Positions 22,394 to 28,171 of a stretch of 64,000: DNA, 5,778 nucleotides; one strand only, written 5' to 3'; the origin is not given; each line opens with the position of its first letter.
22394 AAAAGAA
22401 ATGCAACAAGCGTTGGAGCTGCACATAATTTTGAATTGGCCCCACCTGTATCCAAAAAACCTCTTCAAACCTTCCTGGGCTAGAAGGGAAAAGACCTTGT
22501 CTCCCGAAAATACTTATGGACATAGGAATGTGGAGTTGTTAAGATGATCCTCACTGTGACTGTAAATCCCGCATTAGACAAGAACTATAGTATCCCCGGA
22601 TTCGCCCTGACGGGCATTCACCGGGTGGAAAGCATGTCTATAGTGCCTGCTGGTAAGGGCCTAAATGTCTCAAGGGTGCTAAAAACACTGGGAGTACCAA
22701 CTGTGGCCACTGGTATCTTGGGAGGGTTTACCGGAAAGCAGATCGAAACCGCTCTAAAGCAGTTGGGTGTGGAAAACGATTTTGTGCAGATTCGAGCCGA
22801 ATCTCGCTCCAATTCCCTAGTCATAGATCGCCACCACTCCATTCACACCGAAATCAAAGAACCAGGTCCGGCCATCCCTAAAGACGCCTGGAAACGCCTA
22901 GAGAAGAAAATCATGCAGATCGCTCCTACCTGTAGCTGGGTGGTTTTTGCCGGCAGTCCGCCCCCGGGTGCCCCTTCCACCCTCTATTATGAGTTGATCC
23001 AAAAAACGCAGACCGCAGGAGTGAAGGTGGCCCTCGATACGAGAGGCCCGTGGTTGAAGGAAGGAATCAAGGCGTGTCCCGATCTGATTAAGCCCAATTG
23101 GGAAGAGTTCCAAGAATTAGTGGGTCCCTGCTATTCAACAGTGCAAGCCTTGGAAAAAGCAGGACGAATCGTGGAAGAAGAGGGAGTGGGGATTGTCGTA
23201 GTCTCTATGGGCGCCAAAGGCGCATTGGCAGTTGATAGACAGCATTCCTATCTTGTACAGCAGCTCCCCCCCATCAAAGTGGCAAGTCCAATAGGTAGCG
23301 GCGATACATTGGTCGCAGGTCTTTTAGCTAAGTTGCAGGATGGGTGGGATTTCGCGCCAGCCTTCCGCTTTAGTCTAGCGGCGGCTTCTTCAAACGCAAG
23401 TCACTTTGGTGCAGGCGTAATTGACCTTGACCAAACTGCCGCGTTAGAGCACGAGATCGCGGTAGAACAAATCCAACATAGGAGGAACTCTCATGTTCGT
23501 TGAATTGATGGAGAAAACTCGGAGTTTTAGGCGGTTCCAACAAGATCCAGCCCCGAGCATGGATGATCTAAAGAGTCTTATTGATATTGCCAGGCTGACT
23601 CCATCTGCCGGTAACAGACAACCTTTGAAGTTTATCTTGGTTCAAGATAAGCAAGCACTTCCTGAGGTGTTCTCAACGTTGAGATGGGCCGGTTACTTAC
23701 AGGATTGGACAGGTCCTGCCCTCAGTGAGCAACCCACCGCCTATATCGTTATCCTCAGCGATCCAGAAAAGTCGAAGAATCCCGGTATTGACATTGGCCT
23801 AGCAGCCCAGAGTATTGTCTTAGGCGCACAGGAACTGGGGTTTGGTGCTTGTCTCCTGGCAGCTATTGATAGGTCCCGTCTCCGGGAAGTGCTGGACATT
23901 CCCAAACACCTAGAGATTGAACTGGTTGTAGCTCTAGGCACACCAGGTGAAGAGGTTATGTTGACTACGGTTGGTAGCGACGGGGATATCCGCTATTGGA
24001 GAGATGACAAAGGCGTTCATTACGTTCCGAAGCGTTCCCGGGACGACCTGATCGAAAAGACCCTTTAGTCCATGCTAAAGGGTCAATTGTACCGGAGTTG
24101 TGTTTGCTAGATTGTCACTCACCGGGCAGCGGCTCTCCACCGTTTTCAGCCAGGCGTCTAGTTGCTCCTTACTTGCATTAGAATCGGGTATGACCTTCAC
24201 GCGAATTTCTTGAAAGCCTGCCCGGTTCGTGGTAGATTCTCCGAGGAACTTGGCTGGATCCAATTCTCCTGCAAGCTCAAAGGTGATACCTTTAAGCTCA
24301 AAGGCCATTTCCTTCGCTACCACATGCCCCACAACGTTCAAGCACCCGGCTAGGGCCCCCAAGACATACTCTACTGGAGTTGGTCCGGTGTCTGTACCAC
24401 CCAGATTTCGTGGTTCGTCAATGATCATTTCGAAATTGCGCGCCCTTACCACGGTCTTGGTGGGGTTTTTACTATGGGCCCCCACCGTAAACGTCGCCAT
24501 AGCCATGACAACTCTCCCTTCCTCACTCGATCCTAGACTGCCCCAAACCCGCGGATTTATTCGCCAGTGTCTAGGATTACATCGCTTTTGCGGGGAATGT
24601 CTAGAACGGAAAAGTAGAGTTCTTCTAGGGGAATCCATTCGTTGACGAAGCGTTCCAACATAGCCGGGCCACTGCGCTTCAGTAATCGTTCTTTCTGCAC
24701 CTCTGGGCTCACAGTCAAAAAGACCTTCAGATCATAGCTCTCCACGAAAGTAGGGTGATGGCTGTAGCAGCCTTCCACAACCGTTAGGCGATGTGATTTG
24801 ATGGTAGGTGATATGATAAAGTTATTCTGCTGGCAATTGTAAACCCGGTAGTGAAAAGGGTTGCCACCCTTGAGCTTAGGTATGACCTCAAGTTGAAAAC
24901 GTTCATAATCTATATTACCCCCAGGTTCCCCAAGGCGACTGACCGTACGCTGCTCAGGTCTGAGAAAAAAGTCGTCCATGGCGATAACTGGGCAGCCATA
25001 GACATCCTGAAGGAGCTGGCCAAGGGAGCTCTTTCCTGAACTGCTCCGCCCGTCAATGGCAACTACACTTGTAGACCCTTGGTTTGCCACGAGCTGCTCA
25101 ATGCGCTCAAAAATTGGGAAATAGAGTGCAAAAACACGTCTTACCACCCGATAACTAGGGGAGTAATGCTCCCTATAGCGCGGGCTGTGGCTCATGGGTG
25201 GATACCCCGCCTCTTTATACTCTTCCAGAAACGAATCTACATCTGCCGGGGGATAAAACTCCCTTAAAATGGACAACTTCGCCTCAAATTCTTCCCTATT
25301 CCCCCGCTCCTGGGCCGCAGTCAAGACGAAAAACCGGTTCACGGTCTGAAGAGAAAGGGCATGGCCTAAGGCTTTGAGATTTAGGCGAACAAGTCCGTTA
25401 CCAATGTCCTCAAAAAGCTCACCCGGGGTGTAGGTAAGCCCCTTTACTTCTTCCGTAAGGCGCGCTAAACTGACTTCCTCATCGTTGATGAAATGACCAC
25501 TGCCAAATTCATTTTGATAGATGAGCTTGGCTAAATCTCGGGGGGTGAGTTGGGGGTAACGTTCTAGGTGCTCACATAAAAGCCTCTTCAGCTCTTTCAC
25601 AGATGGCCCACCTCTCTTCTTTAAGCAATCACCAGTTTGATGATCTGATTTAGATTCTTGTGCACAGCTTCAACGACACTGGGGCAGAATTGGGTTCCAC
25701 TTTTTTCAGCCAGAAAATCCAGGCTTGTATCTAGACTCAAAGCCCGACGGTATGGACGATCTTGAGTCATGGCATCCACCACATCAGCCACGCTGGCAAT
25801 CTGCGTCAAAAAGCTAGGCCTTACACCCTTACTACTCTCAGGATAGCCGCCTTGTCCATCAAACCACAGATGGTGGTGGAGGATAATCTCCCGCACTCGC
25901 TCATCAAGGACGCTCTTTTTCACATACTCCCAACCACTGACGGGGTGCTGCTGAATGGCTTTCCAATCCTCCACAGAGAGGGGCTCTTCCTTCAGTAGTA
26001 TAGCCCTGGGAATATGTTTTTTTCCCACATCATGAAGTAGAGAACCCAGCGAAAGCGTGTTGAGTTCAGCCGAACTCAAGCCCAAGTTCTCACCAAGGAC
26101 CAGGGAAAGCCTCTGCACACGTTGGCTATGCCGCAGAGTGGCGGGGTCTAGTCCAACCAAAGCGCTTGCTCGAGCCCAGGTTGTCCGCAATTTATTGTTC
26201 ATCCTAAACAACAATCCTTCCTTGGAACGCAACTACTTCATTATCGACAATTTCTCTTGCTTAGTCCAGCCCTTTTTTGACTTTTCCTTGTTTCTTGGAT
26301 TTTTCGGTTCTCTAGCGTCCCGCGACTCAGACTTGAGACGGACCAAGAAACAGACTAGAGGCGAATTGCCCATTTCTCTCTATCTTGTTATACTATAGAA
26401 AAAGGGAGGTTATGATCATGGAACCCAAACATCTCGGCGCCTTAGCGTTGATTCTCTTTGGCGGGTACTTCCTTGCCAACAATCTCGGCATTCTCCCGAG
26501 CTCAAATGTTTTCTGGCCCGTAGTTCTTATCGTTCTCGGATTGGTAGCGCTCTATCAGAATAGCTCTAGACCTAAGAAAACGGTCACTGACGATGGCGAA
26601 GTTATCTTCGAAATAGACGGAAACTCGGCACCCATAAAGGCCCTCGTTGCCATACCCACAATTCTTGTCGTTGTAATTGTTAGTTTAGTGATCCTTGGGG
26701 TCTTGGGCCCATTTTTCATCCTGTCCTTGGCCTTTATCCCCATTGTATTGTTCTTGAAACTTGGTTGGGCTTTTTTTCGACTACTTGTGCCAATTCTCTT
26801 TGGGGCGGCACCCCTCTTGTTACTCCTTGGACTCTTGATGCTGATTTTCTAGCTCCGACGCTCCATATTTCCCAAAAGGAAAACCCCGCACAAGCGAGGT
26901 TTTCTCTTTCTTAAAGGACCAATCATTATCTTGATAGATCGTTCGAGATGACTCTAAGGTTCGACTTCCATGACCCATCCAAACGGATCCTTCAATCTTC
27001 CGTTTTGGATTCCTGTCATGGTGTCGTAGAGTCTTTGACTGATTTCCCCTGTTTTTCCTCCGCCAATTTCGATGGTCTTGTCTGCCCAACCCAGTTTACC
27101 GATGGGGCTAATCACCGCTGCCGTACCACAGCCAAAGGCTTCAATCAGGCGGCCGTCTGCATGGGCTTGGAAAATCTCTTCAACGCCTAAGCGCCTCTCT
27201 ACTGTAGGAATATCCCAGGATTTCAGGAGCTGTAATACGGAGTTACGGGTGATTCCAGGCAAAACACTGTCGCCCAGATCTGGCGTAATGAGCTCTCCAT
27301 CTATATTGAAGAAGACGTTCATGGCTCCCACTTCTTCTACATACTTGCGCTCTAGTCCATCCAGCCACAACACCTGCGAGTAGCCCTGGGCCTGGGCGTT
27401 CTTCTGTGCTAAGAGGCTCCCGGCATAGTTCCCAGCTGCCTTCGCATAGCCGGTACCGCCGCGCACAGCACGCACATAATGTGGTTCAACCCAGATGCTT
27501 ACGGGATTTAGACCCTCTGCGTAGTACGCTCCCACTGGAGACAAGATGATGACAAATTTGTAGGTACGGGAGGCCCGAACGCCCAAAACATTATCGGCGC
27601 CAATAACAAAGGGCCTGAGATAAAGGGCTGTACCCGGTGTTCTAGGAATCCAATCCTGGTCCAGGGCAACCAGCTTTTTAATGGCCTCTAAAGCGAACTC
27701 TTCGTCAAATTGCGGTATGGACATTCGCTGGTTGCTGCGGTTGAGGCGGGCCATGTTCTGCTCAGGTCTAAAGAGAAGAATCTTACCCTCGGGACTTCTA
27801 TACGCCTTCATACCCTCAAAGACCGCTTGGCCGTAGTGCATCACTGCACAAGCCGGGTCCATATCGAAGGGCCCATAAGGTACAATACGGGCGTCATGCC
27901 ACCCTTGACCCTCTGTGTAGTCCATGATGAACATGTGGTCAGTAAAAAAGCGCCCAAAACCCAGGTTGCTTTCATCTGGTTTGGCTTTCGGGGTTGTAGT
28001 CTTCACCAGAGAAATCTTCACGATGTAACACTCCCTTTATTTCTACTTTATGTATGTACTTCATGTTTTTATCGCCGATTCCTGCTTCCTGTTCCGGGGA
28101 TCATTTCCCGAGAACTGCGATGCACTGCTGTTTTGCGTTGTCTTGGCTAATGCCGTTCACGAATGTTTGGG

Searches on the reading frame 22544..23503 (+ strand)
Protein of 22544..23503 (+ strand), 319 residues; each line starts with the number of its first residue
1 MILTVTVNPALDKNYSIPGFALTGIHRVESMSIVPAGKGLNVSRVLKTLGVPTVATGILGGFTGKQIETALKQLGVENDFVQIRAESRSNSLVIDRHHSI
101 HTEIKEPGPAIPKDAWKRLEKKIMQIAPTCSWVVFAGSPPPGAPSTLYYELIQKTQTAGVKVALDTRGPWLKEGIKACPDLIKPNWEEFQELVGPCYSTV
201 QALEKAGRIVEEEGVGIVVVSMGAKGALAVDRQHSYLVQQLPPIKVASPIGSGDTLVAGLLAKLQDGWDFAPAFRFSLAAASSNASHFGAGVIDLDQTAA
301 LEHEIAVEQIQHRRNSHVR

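Call 33: search_protein_families(library=pfam, proteins=[window:22544-23503:+])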
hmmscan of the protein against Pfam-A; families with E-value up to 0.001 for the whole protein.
window:22544-23503:+ (319 aa): 2 families
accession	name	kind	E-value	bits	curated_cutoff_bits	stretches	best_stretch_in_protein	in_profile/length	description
PF00294.29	PfkB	-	2.7e-46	158.7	25.8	1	25-291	25-296/302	pfkB family carbohydrate kinase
PF08543.17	Phos_pyr_kin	-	0.00034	20.5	27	1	179-275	120-222/246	Phosphomethylpyrimidine kinase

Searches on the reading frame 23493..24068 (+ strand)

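Call 59: search_protein_families(library=pfam, proteins=[window:23493-24068:+])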
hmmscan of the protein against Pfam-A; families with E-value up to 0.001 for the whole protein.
window:23493-24068:+ (191 aa): 2 families
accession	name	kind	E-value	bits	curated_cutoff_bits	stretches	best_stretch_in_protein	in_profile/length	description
PF00881.29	Nitroreductase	-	2.6e-22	80.2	23.5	1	8-149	3-166/167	Nitroreductase family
PF14512.11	TM1586_NiRdase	-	3.1e-11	43.8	27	2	82-155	67-137/215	Putative TM nitroreductase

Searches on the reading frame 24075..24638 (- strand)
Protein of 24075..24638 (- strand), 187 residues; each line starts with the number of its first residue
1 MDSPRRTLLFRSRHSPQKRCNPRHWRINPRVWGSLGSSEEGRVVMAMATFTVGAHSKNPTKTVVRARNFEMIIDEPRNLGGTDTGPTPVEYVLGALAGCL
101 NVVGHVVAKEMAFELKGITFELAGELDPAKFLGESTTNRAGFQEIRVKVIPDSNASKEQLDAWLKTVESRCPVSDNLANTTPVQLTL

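Call 59: search_protein_families(library=pfam, proteins=[window:24075-24638:-])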
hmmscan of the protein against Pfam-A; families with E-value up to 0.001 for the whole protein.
window:24075-24638:- (187 aa): 1 family
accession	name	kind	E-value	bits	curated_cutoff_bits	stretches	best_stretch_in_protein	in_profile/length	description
PF02566.24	OsmC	-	1.7e-19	70.5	27.5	1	81-185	1-99/100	OsmC-like protein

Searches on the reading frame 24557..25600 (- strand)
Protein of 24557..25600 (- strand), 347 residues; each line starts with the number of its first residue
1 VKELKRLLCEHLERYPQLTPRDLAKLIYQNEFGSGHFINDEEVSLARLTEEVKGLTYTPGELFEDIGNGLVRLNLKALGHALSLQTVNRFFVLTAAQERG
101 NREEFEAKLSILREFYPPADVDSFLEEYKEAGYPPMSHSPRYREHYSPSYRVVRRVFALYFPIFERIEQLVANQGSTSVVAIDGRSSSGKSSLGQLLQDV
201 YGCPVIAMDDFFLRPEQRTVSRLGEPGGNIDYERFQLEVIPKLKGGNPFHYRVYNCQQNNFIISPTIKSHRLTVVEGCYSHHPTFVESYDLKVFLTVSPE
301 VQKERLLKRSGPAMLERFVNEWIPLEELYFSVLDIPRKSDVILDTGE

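Call 59: search_protein_families(library=pfam, proteins=[window:24557-25600:-])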
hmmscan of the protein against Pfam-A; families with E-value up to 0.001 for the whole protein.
window:24557-25600:- (347 aa): 2 families
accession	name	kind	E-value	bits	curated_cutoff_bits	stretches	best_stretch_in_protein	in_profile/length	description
PF00485.24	PRK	-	1.7e-05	25.2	22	1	180-309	2-149/196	Phosphoribulokinase / Uridine kinase family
PF13238.12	AAA_18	-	0.00039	21.3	29.4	0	180-312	1-114/128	AAA domain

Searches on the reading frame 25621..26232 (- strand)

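Call 59: search_protein_families(library=pfam, proteins=[window:25621-26232:-])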
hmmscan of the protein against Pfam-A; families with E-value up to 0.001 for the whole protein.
window:25621-26232:- (203 aa): 2 families
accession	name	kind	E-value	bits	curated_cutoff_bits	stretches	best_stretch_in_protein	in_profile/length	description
PF13487.12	HD_5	-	8.1e-24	84.7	27.2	1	29-185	11-169/170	HD domain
PF01966.28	HD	-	1.4e-15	58.1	22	1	33-155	2-116/116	HD domain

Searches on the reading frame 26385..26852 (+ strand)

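Call 59: search_protein_families(library=pfam, proteins=[window:26385-26852:+])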
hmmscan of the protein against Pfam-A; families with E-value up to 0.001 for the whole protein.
window:26385-26852:+ (155 aa): 1 family
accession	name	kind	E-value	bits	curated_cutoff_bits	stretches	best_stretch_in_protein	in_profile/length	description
PF18917.5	LiaI-LiaF-like_TM1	-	2.2e-08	34.5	27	1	18-55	3-41/42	LiaI-LiaF-like transmembrane region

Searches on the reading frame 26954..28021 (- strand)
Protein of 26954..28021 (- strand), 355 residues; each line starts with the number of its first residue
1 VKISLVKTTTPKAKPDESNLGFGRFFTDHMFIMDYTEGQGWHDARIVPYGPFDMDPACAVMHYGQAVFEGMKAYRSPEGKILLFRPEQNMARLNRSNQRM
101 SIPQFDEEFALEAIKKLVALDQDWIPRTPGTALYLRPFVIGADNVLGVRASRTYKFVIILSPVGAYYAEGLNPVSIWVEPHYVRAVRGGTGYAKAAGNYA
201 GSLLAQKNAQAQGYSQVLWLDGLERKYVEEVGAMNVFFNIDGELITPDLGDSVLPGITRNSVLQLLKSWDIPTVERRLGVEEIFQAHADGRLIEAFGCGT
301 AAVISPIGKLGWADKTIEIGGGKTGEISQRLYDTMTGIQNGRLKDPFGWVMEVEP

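Call 59: search_protein_families(library=pfam, proteins=[window:26954-28021:-])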
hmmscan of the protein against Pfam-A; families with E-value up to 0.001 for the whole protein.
window:26954-28021:- (355 aa): 1 family
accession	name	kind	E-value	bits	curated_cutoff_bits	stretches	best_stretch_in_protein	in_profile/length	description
PF01063.24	Aminotran_4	-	1.5e-32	113.7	28.5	1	67-309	2-222/223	Amino-transferase class IV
